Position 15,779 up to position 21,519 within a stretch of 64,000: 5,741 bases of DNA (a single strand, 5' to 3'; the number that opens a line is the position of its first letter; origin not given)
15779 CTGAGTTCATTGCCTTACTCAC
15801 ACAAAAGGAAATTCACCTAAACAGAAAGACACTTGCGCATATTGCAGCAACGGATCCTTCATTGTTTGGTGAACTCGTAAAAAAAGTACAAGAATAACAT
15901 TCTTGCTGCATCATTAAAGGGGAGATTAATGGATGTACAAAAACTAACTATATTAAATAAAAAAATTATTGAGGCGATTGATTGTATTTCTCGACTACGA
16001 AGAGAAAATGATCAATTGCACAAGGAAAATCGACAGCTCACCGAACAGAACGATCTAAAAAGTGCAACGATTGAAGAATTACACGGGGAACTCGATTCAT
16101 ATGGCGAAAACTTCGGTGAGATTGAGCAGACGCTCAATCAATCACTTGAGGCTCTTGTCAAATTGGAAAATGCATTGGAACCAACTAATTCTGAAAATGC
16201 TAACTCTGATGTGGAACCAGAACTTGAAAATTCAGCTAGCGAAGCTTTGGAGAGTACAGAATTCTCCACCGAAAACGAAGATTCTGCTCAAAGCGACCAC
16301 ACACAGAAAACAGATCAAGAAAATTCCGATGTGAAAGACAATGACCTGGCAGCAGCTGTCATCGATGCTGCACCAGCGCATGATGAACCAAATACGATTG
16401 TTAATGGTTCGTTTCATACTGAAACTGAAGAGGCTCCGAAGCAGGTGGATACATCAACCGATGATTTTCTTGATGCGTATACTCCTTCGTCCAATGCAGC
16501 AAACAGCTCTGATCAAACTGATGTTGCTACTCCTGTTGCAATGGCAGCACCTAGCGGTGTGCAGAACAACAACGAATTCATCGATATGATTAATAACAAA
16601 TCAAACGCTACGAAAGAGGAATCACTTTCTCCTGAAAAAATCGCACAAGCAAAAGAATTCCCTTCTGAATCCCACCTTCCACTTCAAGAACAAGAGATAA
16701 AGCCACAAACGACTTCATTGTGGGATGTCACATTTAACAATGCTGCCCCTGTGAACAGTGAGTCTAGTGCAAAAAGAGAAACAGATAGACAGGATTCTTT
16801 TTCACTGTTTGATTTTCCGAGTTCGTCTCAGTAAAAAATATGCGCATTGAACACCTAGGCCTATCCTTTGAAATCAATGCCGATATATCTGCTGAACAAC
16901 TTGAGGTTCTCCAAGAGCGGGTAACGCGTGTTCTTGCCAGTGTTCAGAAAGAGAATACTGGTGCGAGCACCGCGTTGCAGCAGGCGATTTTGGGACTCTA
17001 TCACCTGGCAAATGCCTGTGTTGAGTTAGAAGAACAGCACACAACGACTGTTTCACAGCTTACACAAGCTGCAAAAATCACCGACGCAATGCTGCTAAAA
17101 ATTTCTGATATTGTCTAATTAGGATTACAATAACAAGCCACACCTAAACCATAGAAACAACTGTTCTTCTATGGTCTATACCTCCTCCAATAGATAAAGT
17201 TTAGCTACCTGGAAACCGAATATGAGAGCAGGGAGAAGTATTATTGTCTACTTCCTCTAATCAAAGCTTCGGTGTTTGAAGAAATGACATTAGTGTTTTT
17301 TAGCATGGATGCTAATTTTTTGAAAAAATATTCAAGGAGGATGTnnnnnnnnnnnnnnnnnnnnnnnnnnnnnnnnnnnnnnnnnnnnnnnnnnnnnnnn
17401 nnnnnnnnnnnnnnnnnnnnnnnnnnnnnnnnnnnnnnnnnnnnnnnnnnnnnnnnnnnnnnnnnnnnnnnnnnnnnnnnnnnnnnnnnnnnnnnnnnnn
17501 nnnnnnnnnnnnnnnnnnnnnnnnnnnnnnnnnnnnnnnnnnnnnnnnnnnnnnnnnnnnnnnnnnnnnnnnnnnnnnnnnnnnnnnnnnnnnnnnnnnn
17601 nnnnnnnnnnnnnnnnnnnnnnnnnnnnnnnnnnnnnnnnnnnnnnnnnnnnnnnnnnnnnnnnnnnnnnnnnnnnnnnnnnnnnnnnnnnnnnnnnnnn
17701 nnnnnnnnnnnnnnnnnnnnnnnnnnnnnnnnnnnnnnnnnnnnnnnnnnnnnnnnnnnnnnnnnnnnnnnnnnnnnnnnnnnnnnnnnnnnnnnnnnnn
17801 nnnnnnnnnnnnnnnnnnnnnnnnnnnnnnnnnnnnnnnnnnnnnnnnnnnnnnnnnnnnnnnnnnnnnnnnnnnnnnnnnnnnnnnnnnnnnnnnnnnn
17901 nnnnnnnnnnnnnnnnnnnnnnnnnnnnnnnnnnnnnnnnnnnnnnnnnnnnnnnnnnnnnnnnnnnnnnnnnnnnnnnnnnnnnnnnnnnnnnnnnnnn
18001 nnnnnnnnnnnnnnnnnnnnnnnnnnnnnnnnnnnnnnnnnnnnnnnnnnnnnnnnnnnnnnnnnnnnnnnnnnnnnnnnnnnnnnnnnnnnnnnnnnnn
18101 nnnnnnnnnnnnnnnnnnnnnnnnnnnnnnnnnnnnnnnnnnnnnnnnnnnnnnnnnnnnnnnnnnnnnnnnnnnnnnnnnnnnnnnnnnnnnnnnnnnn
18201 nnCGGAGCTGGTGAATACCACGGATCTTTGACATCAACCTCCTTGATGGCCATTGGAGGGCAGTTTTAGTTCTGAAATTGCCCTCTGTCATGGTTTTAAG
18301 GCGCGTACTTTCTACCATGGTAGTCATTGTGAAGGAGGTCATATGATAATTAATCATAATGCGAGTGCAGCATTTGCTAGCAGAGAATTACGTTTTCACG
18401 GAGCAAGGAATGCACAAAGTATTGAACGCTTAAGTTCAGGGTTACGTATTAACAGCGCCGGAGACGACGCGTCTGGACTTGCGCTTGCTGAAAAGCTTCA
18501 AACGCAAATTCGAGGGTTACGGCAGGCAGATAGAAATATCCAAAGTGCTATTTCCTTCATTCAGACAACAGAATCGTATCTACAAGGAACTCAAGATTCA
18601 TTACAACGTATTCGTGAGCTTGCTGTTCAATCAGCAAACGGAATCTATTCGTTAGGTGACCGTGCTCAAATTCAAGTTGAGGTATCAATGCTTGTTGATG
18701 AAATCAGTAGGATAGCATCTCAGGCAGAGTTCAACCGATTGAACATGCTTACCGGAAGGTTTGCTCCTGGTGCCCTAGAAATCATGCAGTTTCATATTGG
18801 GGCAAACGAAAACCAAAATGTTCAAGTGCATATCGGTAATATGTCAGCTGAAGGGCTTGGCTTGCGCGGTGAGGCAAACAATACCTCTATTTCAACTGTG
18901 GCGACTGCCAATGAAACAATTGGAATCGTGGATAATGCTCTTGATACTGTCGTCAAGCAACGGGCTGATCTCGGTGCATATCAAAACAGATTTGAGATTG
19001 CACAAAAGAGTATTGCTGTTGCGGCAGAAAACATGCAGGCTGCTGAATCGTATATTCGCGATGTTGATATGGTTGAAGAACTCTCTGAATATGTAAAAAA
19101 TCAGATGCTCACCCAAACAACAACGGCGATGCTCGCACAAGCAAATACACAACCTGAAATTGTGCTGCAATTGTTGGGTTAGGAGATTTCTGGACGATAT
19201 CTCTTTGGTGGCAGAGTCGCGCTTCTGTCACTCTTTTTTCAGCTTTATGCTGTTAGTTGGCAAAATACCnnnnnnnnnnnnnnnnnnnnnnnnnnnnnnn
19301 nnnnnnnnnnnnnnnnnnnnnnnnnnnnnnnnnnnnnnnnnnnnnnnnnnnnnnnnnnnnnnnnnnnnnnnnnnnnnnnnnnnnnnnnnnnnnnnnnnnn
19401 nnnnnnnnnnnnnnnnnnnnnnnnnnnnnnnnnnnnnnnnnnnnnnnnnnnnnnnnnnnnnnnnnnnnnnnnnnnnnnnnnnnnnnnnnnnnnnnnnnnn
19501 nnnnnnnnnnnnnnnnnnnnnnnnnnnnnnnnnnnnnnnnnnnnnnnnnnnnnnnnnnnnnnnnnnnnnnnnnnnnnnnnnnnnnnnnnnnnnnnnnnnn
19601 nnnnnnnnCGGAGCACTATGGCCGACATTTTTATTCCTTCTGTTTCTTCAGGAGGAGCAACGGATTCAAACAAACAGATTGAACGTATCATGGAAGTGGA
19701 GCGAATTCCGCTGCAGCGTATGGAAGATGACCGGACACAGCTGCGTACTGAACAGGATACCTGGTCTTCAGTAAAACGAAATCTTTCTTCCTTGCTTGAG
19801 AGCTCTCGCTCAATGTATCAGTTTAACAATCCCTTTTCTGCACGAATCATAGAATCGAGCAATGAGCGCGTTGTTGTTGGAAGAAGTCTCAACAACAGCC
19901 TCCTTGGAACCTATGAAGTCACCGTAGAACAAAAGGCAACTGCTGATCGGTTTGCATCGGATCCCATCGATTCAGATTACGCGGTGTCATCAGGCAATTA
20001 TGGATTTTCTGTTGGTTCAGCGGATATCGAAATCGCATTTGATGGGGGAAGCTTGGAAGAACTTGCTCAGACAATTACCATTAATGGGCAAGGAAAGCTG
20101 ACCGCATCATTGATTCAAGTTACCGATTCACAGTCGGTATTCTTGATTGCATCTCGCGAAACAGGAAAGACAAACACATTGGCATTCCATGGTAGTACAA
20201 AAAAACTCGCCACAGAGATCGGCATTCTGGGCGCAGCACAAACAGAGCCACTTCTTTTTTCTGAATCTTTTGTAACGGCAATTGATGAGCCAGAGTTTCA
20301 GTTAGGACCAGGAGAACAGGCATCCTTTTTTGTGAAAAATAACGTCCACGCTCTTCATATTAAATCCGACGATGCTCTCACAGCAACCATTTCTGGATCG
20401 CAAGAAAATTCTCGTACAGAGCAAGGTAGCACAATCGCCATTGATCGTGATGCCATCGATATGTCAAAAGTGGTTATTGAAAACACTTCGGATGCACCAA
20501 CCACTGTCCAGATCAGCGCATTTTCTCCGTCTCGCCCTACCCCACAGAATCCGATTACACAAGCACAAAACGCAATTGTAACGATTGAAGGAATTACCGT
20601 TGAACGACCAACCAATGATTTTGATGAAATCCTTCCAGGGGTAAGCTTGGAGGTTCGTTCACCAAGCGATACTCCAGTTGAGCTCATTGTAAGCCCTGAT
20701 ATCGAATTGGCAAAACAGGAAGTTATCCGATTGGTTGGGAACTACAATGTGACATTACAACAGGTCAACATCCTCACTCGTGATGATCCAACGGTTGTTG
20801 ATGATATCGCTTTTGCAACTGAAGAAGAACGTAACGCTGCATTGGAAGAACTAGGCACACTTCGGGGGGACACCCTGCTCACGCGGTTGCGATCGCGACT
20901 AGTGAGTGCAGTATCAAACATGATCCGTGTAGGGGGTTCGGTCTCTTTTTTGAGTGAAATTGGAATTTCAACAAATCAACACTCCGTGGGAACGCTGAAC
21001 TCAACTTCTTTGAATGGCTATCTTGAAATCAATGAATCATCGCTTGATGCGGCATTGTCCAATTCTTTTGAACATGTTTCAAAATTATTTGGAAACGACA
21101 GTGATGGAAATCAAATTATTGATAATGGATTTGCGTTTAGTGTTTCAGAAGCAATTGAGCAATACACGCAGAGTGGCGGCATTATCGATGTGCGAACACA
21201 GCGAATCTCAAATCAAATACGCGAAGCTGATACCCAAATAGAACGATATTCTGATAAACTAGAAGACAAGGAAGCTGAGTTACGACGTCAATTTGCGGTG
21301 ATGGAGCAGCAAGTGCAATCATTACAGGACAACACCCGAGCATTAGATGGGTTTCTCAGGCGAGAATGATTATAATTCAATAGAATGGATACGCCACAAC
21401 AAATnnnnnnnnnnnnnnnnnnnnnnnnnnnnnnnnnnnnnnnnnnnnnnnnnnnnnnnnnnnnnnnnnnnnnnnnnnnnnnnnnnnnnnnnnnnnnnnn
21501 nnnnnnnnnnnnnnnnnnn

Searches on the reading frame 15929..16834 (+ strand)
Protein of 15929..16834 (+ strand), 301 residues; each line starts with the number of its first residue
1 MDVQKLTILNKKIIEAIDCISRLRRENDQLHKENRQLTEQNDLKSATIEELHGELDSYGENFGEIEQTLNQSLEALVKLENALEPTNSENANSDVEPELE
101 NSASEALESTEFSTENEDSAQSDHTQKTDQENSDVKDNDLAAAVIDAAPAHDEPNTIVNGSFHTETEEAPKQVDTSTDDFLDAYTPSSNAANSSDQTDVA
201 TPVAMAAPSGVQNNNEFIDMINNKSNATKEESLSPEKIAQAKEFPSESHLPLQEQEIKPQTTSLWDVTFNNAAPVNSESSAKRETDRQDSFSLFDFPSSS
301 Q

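Call 41: search_protein_families(library=pfam, proteins=[window:15929-16834:+], max_evalue=0.001)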
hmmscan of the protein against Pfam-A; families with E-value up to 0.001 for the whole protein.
window:15929-16834:+ (301 aa): 1 family
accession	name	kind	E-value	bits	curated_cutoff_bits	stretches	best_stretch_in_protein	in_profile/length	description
PF06005.17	ZapB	-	6.4e-05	23.8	31.5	1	1-54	1-54/71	Cell division protein ZapB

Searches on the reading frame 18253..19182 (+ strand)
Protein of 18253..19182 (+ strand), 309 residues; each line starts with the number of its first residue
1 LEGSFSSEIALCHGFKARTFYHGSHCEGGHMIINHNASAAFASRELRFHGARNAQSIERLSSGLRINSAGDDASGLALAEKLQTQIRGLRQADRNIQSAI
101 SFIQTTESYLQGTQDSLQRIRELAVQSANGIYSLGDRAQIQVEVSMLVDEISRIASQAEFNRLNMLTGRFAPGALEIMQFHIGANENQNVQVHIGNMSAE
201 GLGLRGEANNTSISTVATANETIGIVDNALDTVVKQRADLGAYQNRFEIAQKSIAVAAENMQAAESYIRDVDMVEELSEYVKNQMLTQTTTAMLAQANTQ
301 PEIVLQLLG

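Call 41: search_protein_families(library=pfam, proteins=[window:18253-19182:+], max_evalue=0.001)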
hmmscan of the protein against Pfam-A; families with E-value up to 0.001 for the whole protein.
window:18253-19182:+ (309 aa): 2 families
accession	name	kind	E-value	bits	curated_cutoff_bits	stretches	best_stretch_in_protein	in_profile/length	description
PF00669.25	Flagellin_N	-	8.3e-35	120.3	26.6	1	33-169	1-137/139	Bacterial flagellin N-terminal helical region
PF00700.27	Flagellin_C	-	6.9e-23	81.2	23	1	223-308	1-86/86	Bacterial flagellin C-terminal helical region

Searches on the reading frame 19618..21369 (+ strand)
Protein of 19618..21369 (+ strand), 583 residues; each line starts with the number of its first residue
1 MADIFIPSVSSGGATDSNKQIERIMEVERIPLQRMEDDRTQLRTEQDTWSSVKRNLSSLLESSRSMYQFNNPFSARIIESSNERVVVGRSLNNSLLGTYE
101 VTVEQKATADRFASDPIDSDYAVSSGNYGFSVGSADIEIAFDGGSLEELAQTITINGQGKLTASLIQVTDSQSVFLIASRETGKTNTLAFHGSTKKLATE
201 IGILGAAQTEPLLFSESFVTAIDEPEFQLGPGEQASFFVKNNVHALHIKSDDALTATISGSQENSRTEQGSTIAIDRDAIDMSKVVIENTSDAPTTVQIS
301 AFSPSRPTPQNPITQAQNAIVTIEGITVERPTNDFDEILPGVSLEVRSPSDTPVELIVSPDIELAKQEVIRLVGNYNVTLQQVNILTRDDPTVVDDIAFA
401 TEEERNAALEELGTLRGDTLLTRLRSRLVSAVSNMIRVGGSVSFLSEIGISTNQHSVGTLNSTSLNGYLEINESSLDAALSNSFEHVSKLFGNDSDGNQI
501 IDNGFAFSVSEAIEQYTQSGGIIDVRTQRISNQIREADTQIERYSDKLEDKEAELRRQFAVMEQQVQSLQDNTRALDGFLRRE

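Call 41: search_protein_families(library=pfam, proteins=[window:19618-21369:+], max_evalue=0.001)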
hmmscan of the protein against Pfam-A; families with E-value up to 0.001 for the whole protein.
window:19618-21369:+ (583 aa): 3 families
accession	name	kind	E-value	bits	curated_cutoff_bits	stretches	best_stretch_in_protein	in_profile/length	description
PF07195.17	FliD_C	-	2.4e-50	171.6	25.4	1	316-570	1-235/236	Flagellar hook-associated protein 2 C-terminus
PF02465.23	FliD_N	-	1.2e-14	55.2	24.8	1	16-110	4-97/97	Flagellar hook-associated protein 2 N-terminus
PF15397.11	DUF4618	-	0.00073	19.5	34.9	1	502-578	33-109/258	Domain of unknown function (DUF4618)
